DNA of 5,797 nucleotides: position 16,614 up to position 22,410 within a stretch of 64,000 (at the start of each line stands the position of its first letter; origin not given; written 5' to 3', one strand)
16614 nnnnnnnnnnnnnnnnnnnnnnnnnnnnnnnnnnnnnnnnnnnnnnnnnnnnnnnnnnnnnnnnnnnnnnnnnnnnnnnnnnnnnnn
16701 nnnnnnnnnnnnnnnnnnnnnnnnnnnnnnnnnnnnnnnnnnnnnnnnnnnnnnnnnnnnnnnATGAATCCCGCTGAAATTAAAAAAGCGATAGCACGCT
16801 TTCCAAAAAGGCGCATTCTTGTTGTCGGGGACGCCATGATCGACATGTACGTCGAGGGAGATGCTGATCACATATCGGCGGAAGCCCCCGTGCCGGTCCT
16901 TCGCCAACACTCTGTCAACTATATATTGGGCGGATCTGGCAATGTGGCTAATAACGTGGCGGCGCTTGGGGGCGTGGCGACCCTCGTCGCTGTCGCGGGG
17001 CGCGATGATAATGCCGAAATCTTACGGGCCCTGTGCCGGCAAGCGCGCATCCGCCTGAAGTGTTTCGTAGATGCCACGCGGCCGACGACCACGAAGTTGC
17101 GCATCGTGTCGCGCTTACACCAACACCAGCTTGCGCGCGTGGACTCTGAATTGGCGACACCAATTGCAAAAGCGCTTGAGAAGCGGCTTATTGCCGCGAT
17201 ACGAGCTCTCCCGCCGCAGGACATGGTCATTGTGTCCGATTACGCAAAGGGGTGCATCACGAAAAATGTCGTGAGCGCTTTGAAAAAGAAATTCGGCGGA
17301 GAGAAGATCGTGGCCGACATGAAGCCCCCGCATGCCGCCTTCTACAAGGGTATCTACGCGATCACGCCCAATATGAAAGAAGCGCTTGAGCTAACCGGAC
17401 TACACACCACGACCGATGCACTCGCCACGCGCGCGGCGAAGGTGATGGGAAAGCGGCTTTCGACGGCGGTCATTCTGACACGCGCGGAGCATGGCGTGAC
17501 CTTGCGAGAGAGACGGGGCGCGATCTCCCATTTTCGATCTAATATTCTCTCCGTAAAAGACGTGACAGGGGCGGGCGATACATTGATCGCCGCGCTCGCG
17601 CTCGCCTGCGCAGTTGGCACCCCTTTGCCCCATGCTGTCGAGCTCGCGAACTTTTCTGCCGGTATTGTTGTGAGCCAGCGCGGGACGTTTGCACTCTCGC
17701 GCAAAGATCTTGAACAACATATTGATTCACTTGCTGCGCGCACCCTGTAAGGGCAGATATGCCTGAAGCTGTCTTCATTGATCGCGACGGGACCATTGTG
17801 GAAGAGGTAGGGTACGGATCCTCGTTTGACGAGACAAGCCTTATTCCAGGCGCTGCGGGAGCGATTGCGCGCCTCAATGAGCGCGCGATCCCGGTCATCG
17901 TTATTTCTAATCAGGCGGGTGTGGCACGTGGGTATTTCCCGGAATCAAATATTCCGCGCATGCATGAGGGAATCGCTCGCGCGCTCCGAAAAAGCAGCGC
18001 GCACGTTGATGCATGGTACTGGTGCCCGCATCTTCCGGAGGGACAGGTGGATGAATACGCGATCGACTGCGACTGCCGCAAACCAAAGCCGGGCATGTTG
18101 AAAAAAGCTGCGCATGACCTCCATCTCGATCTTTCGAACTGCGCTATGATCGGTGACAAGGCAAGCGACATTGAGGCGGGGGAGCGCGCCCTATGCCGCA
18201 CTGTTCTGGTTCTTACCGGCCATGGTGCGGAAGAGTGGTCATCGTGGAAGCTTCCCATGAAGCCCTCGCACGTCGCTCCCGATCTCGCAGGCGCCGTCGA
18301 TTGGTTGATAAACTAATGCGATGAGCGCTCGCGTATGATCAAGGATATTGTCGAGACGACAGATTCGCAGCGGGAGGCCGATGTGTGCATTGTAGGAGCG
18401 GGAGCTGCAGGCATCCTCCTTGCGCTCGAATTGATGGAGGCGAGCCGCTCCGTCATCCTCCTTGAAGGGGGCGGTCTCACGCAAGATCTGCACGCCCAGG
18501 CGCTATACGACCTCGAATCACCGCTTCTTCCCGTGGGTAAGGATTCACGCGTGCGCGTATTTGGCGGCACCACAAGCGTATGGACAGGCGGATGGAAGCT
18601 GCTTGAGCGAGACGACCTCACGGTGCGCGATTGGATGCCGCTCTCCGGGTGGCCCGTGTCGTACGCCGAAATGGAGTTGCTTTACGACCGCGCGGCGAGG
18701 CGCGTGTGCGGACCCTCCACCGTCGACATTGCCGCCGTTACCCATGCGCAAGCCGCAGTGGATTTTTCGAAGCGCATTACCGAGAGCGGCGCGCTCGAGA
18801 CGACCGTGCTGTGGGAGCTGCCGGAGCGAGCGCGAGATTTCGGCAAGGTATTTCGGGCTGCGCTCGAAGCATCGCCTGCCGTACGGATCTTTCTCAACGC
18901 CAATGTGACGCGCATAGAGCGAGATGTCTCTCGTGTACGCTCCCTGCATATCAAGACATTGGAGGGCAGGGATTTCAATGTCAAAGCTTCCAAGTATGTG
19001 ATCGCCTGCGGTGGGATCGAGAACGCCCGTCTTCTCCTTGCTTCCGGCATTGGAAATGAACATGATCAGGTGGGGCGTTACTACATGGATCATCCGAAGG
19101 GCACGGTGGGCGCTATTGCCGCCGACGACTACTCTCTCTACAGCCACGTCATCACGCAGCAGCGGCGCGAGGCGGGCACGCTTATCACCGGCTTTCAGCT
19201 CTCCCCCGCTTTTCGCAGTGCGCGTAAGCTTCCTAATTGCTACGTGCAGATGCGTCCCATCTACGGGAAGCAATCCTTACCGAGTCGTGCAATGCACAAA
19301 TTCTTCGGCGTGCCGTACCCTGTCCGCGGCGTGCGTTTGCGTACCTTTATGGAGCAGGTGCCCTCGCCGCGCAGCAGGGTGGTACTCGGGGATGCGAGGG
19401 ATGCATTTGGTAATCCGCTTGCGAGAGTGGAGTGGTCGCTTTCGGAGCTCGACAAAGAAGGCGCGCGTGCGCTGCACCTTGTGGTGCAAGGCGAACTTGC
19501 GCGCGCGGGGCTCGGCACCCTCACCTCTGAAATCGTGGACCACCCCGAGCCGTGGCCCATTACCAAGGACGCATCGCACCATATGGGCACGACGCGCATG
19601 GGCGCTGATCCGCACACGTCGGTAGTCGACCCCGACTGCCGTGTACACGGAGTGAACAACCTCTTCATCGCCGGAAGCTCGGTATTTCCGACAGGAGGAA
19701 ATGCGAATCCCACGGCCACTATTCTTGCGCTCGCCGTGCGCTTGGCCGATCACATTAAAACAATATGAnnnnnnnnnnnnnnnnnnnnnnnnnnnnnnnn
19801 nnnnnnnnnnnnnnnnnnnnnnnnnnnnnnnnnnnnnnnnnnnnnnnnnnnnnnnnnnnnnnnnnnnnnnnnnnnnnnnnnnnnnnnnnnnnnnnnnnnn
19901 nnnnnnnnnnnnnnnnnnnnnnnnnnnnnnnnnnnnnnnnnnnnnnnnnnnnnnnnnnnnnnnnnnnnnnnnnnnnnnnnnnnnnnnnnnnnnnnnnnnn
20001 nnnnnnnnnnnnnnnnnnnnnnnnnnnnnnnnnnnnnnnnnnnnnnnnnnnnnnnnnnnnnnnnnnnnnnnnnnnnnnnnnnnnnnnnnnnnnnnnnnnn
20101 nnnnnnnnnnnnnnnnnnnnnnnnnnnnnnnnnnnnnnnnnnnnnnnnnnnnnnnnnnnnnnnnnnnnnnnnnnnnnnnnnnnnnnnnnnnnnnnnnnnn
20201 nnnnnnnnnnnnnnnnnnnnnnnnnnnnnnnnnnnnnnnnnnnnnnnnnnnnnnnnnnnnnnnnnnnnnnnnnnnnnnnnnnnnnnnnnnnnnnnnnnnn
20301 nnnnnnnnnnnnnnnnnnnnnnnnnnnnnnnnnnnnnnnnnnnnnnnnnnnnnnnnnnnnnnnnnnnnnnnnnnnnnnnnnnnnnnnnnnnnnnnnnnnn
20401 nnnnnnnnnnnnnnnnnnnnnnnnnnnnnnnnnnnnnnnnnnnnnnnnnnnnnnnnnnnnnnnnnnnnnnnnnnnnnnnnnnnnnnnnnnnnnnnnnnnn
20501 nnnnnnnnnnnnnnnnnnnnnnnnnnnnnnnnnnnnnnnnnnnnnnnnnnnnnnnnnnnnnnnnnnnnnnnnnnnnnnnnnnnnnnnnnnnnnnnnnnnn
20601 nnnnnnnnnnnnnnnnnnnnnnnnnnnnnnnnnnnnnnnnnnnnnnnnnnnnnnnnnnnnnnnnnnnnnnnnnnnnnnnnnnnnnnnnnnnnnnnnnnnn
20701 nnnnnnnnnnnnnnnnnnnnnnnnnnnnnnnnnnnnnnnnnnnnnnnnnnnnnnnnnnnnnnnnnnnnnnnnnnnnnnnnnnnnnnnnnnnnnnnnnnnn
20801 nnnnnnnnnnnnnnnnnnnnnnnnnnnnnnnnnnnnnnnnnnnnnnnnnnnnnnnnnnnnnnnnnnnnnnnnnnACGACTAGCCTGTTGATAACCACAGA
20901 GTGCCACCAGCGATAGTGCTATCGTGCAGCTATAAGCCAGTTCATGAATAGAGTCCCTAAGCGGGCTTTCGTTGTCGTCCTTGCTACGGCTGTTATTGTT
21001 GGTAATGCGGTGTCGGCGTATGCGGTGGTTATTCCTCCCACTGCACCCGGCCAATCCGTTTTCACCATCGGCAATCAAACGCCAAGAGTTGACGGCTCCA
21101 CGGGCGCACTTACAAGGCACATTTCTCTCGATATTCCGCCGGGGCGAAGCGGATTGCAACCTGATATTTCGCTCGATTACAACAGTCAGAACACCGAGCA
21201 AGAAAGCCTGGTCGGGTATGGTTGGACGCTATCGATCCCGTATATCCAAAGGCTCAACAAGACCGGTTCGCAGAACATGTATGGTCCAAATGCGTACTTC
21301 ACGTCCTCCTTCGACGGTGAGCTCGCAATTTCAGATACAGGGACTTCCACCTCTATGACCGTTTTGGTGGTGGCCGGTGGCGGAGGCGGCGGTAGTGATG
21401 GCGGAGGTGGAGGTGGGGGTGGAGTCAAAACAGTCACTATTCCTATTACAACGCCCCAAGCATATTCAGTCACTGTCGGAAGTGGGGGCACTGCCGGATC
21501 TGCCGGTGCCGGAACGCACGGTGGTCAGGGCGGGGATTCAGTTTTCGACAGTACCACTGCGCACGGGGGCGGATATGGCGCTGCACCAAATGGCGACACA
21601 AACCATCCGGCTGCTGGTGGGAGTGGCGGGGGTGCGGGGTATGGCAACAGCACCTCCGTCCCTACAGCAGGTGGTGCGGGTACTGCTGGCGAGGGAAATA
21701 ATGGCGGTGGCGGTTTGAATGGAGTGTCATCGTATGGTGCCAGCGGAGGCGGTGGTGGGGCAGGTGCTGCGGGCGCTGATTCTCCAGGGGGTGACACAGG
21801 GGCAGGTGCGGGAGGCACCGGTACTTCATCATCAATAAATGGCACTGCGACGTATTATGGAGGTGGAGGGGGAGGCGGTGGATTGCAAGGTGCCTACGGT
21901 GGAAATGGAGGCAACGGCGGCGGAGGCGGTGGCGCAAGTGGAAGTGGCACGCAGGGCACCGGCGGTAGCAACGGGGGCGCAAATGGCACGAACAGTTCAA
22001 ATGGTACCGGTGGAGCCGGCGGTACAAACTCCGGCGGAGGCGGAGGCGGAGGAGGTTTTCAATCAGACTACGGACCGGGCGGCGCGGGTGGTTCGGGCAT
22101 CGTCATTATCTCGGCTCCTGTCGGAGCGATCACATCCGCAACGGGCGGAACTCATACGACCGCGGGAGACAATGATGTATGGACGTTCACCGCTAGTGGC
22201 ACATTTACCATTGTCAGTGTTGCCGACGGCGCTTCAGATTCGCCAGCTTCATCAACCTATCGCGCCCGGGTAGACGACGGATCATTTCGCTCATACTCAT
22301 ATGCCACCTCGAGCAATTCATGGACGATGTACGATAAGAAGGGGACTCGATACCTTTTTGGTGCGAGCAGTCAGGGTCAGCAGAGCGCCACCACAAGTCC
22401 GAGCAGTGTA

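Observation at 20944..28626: TcB/TcC-fusion-like RHS cocoon protein decorated with two paralogous polyglycine modules and a LamG lectin-like domain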

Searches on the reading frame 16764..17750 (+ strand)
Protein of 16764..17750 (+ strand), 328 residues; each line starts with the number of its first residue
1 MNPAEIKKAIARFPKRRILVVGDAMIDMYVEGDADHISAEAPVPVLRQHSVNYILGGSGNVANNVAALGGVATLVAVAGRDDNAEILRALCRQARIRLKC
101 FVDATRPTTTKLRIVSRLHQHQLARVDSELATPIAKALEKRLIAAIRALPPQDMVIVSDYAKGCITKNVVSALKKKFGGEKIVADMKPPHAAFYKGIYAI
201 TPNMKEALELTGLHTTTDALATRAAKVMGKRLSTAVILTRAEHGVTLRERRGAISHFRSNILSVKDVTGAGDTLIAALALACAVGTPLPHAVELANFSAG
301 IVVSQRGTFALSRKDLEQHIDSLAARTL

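Call 24: search_protein_families(library=pfam, proteins=[window:16764-17750:+], max_evalue=0.001)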
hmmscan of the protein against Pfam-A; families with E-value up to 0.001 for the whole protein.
window:16764-17750:+ (328 aa): 2 families
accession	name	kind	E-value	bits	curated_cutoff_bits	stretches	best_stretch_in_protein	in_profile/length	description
PF00294.29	PfkB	-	5.5e-34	118.3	25.8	1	16-309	2-296/302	pfkB family carbohydrate kinase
PF08543.17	Phos_pyr_kin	-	3.3e-09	36.9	27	1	198-295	121-224/246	Phosphomethylpyrimidine kinase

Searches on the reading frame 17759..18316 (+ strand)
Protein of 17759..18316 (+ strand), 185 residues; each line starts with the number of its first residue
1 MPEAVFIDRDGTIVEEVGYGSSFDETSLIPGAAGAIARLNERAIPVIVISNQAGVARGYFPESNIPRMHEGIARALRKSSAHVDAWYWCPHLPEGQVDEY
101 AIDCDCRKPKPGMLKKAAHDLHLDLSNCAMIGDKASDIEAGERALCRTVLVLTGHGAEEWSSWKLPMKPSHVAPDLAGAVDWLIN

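Call 24: search_protein_families(library=pfam, proteins=[window:17759-18316:+], max_evalue=0.001)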
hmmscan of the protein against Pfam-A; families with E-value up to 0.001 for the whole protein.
window:17759-18316:+ (185 aa): 5 families
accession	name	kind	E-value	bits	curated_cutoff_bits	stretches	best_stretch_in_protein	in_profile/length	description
PF13242.12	Hydrolase_like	-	2.5e-18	66.2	22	1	106-178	2-74/75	HAD-hyrolase-like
PF00702.32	Hydrolase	-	1.1e-11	45.9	26.4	1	23-144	94-190/191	haloacid dehalogenase-like hydrolase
PF13419.12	HAD_2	-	3.5e-08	34.2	23.8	1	104-151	131-178/178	Haloacid dehalogenase-like hydrolase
PF13344.12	Hydrolase_6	-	2.6e-05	24.6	27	1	5-57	1-44/101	Haloacid dehalogenase-like hydrolase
PF08645.17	PNK3P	-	0.00026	21.2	22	1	34-137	36-129/161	Polynucleotide kinase 3 phosphatase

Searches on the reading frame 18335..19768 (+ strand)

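Call 24: search_protein_families(library=pfam, proteins=[window:18335-19768:+], max_evalue=0.001)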
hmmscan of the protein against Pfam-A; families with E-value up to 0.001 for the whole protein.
window:18335-19768:+ (477 aa): 9 families
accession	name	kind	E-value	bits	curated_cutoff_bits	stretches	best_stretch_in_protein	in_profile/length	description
PF05199.19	GMC_oxred_C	-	8.1e-27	94.9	24.6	1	343-467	1-139/139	GMC oxidoreductase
PF00732.25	GMC_oxred_N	-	1.9e-09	38.1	23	1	172-254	133-217/218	GMC oxidoreductase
PF01266.30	DAO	-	1.5e-08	35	27.9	1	16-46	1-31/353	FAD dependent oxidoreductase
PF00890.30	FAD_binding_2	-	8.3e-07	29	20.4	0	16-48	1-33/414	FAD binding domain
PF07992.20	Pyr_redox_2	-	1.6e-06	28.2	26.1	0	16-46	2-33/291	Pyridine nucleotide-disulphide oxidoreductase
PF01494.25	FAD_binding_3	-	2.9e-06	27.2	22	0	14-44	1-31/349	FAD binding domain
PF03486.20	HI0933_like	-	8.1e-06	25.9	50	0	16-46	2-32/244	HI0933-like protein Rossmann domain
PF12831.13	FAD_oxidored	-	0.0001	22.2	27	0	16-45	1-30/416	FAD dependent oxidoreductase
PF13738.12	Pyr_redox_3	-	0.00018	21.3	30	0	19-50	2-34/305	Pyridine nucleotide-disulphide oxidoreductase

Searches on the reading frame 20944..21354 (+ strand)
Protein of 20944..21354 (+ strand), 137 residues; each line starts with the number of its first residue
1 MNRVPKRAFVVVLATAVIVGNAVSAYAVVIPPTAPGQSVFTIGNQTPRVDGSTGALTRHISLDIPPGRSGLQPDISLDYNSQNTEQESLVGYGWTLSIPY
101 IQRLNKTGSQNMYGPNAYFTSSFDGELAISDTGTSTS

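Call 11: search_protein_families(library=pfam, proteins=[window:20944-21354:+], max_evalue=10)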
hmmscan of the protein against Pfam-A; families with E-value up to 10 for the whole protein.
window:20944-21354:+ (137 aa): 2 families
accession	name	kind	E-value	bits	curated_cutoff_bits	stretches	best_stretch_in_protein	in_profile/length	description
PF03534.18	SpvB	-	2.4e-08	34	22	1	51-108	2-57/287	Salmonella virulence plasmid 65kDa B protein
PF20148.4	DUF6531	-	0.051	14.4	24.1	1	71-98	24-50/74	Domain of unknown function (DUF6531)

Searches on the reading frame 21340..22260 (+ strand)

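Call 11: search_protein_families(library=pfam, proteins=[window:21340-22260:+], max_evalue=10)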
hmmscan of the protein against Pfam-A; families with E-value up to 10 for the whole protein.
window:21340-22260:+ (307 aa): 1 family
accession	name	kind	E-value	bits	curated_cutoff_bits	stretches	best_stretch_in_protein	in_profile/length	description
PF21722.4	Gly_rich_2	-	6.3e-10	39.9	24.3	2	4-228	15-217/226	Glycine-rich domain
